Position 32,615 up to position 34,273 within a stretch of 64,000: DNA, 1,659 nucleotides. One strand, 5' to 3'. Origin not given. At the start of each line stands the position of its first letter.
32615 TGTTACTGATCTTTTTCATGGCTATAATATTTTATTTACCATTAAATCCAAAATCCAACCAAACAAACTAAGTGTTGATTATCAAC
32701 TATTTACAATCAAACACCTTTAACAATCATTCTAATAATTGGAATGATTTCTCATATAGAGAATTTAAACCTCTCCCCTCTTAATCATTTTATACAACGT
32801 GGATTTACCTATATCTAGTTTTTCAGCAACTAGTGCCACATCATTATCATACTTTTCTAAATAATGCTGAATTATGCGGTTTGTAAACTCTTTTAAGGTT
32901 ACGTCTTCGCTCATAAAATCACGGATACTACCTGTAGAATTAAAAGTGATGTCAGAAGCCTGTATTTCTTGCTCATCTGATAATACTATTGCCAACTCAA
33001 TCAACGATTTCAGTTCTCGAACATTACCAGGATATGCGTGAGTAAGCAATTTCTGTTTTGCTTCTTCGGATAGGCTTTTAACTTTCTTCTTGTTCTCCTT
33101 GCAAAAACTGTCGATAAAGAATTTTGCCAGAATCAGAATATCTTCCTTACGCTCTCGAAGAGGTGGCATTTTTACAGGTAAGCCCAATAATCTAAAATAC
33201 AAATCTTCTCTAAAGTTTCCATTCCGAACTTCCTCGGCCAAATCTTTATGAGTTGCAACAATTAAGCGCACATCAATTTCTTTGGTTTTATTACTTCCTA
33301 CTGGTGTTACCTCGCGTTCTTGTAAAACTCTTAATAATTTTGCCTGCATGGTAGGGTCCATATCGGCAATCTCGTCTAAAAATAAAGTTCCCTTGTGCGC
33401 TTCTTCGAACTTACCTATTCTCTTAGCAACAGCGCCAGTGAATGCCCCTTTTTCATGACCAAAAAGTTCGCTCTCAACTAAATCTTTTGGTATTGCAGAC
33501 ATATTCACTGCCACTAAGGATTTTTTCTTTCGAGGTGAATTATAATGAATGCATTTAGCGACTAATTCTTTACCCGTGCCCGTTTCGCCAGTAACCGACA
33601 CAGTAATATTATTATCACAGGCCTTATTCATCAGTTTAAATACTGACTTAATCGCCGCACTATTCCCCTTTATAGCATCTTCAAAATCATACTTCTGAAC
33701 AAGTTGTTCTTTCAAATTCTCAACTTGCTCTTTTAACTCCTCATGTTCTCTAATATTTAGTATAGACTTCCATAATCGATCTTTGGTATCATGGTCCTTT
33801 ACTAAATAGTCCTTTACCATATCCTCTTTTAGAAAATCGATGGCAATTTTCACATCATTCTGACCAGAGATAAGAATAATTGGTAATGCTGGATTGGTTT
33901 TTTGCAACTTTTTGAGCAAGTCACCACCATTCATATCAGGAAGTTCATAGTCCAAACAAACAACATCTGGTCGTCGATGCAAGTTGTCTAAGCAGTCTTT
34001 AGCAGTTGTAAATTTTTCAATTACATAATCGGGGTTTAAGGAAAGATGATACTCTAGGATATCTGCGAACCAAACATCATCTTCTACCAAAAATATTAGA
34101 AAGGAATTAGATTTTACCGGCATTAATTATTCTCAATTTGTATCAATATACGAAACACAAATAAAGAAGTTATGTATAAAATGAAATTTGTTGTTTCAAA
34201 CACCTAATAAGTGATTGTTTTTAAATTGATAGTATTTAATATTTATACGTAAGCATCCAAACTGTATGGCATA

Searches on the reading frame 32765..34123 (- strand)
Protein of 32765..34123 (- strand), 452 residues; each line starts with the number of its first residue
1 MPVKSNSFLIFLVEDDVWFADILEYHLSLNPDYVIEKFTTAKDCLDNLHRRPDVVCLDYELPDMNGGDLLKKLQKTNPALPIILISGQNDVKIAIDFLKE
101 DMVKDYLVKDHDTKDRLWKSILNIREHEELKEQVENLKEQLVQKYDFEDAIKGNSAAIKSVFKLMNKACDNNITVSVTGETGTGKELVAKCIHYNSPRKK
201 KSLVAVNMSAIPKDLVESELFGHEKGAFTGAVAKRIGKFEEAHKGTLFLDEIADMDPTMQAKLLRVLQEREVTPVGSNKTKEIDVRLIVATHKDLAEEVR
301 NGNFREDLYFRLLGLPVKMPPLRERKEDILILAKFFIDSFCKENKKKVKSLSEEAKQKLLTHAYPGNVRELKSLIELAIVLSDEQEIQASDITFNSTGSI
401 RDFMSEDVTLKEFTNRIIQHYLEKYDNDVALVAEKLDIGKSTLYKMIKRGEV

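Call 6: search_protein_families(library=pfam, proteins=[window:32765-34123:-], max_evalue=0.01)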
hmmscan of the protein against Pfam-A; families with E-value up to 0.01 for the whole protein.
window:32765-34123:- (452 aa): 13 families
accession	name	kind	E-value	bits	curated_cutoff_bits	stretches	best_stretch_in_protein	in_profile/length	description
PF00158.32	Sigma54_activat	-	1.5e-68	230.2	20.2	1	152-317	2-167/168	Sigma-54 interaction domain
PF25601.1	AAA_lid_14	-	5.2e-23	81.1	27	1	323-394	1-72/87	AAA+ ATPase lid domain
PF14532.12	Sigma54_activ_2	-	9.9e-22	78.1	25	1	153-322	2-138/138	Sigma-54 interaction domain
PF00072.30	Response_reg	-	3.2e-18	66.4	30.2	1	10-114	1-104/111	Response regulator receiver domain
PF07728.20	AAA_5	-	1.4e-06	28.8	22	1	177-291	4-121/139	AAA domain (dynein-related subfamily)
PF07724.20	AAA_2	-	1.2e-05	25.8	27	1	172-287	3-116/166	AAA domain (Cdc48 subfamily)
PF01078.27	Mg_chelatase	-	6.5e-05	22.9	20.3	1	175-279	25-142/207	Magnesium chelatase, subunit ChlI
PF02954.25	HTH_8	-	0.00032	20.8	22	1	411-448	3-40/42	Bacterial regulatory protein, Fis family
PF07726.17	AAA_3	-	0.0014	18.9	27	1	177-293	4-111/131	ATPase family associated with various cellular activities (AAA)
PF00004.35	AAA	-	0.0015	19.5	21.2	1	177-300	3-119/131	ATPase family associated with various cellular activities (AAA)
PF12728.13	HTH_17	-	0.0063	17.2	27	0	432-451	7-26/51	Helix-turn-helix domain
PF13309.12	HTH_22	-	0.0066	16.9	29.6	0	429-447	44-62/63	HTH domain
PF12775.13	AAA_7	-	0.0088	16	25.8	0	163-211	24-72/181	P-loop containing dynein motor region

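Call 60: search_protein_families(library=ncbifam, proteins=[window:32765-34123:-], max_evalue=0.001)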
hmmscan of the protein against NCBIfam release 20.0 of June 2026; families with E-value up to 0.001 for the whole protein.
window:32765-34123:- (452 aa): 75 families (the best 25 are shown)
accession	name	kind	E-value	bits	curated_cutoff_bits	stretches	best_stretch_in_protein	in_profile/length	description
TIGR01818.1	ntrC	equivalog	1.2e-108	363.9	558.6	1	10-425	1-414/463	nitrogen regulation protein NR(I)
TIGR01817.1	nifA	equivalog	2.2e-103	346.8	528.85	1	123-404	169-450/534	nif-specific transcriptional activator NifA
TIGR02915.1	PEP_resp_reg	equivalog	1.8e-101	340.2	502.6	1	11-450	2-442/445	PEP-CTERM-box response regulator transcription factor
NF008469.0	PRK11361.1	equivalog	1e-100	337.6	714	1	43-446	39-451/461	acetoacetate metabolism transcriptional regulator AtoC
NF049963.1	RespRegFlgRCampy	domain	1.8e-100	336.8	750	1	10-450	3-427/429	fla regulon two-component system response regulator FlgR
NF041946.1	LuxO_transreg_Vib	equivalog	1.1e-99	334.4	800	1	30-389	17-373/463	quorum-sensing sigma-54 dependent transcriptional regulator LuxO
NF041552.1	TF_PrdR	equivalog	2e-94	317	795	1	126-448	243-574/577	sigma-54 dependent transcriptional regulator PrdR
NF007689.0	PRK10365.1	equivalog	9.1e-93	311.4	760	1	8-447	6-439/441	sigma-54-dependent response regulator transcription factor ZraR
NF003451.0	PRK05022.1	equivalog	1.1e-92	311.4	476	1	60-449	94-507/512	nitric oxide reductase transcriptional regulator NorR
NF008176.1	PRK10923.1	equivalog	2.7e-91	306.5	620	1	10-397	6-386/469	nitrogen regulation protein NR(I)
NF050807.1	TransRegFlbDCaul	equivalog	5.4e-90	302.4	750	1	155-397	124-366/454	sigma-54-dependent transcriptional regulator FlbD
NF038308.1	RNA_repair_RtcR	equivalog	3.8e-88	296.6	650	1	123-393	156-433/530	RNA repair transcriptional activator RtcR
NF041906.1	V4R_TF_MobR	exception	1.2e-85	288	999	1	128-448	212-542/544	phenol degradation transcriptional regulator MobR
NF011695.0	PRK15115.1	equivalog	1.3e-85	287.8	763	1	8-393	7-379/445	two-component system response regulator GlrR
NF051870.1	NAssimRespRegNtrX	equivalog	1.1e-82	278.3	600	1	34-396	27-385/452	nitrogen assimilation response regulator NtrX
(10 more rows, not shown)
